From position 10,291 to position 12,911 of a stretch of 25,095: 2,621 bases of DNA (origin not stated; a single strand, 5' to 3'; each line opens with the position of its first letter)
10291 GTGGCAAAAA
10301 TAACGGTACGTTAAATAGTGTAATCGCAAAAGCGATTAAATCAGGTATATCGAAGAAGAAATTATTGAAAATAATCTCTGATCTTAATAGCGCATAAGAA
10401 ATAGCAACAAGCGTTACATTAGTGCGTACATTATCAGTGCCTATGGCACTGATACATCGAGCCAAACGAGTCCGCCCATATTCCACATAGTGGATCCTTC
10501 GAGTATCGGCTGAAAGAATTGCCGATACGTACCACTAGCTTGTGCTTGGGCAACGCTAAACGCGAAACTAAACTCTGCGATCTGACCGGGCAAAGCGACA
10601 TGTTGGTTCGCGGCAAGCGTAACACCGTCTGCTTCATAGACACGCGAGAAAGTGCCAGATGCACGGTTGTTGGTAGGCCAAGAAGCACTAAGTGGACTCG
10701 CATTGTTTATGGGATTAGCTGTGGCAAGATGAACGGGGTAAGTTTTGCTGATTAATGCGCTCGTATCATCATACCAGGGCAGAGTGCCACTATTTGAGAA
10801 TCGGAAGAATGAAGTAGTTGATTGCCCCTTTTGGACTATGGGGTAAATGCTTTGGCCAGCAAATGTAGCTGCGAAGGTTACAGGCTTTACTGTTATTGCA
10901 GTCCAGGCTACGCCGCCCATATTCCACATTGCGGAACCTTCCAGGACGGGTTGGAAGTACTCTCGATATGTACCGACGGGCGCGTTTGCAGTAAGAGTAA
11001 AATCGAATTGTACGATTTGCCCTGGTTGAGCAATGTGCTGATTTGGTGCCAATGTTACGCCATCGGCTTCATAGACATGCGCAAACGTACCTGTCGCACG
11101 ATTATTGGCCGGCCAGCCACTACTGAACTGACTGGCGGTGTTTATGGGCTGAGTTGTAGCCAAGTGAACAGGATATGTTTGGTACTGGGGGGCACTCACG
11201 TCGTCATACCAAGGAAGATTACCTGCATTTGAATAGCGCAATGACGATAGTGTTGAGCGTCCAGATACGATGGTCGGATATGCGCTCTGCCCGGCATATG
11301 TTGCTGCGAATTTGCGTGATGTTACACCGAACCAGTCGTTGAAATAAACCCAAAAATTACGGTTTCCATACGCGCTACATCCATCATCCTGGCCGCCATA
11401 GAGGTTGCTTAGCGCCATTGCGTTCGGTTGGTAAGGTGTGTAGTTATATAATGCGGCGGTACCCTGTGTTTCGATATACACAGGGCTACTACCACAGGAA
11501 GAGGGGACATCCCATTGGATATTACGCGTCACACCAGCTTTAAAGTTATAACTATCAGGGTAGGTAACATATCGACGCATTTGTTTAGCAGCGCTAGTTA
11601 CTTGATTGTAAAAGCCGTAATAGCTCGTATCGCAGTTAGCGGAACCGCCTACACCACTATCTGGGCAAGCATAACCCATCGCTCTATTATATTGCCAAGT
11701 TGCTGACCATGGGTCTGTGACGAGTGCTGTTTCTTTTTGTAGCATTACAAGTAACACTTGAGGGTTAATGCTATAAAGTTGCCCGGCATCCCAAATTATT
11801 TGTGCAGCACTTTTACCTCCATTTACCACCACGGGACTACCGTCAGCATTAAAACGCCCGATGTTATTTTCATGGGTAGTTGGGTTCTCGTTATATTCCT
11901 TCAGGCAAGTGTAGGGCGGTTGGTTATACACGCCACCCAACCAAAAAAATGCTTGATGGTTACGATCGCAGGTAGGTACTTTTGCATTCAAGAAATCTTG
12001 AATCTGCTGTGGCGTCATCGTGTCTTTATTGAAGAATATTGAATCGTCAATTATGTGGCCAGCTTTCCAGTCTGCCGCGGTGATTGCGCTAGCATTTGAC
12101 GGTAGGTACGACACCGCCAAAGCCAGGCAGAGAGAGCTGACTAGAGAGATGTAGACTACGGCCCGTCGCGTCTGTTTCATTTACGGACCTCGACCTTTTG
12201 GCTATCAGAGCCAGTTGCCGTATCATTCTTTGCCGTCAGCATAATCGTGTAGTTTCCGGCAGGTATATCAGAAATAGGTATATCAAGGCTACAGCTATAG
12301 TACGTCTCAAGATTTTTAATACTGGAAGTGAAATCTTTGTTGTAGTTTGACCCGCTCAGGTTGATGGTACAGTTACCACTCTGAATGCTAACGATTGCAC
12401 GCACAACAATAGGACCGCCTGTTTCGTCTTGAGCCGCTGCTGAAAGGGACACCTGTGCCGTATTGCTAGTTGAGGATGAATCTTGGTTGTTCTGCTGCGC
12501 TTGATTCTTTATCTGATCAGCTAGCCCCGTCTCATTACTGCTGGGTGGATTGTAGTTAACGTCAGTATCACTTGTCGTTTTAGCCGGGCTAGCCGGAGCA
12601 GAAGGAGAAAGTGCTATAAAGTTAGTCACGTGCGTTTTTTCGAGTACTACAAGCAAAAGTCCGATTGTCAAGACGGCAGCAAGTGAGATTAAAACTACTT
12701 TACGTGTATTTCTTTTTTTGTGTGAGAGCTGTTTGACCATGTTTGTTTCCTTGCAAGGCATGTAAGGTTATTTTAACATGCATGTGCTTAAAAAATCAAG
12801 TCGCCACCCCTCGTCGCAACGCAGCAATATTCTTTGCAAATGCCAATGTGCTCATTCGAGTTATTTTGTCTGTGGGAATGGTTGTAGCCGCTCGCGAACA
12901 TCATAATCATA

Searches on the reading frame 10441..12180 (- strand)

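Call 3: search_protein_families(library=pfam, proteins=[window:10441-12180:-], max_evalue=0.01)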
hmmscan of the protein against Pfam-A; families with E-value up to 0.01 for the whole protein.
window:10441-12180:- (579 aa): 1 family
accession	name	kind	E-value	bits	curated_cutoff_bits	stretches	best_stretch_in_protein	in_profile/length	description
PF16158.11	N_BRCA1_IG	-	0.003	18.5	28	0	449-483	8-42/108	Ig-like domain from next to BRCA1 gene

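Call 5: search_protein_families(library=ncbifam, proteins=[window:10441-12180:-], max_evalue=0.01)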
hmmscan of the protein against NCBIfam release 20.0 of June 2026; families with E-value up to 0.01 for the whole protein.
window:10441-12180:- (579 aa): 0 families

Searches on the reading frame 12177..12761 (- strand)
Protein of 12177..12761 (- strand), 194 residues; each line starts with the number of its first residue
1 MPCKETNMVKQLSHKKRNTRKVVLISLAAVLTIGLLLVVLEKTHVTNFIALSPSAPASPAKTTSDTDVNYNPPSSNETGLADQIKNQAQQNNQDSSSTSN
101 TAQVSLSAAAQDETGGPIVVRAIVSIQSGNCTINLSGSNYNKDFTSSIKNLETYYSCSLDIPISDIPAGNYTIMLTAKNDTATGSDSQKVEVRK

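Call 3: search_protein_families(library=pfam, proteins=[window:12177-12761:-], max_evalue=0.01)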
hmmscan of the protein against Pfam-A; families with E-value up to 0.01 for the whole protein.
window:12177-12761:- (194 aa): 2 families
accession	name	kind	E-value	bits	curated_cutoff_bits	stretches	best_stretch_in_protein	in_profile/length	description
PF18186.6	SLATT_4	-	0.0052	16.9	27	1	10-55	23-68/165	SMODS and SLOG-associating 2TM effector domain family 4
PF06679.17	DUF1180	-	0.0073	17.2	27.7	0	29-120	3-86/167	Membrane protein FAM174-like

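Call 5: search_protein_families(library=ncbifam, proteins=[window:12177-12761:-], max_evalue=0.01)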
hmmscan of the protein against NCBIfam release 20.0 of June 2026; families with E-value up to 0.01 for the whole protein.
window:12177-12761:- (194 aa): 0 families
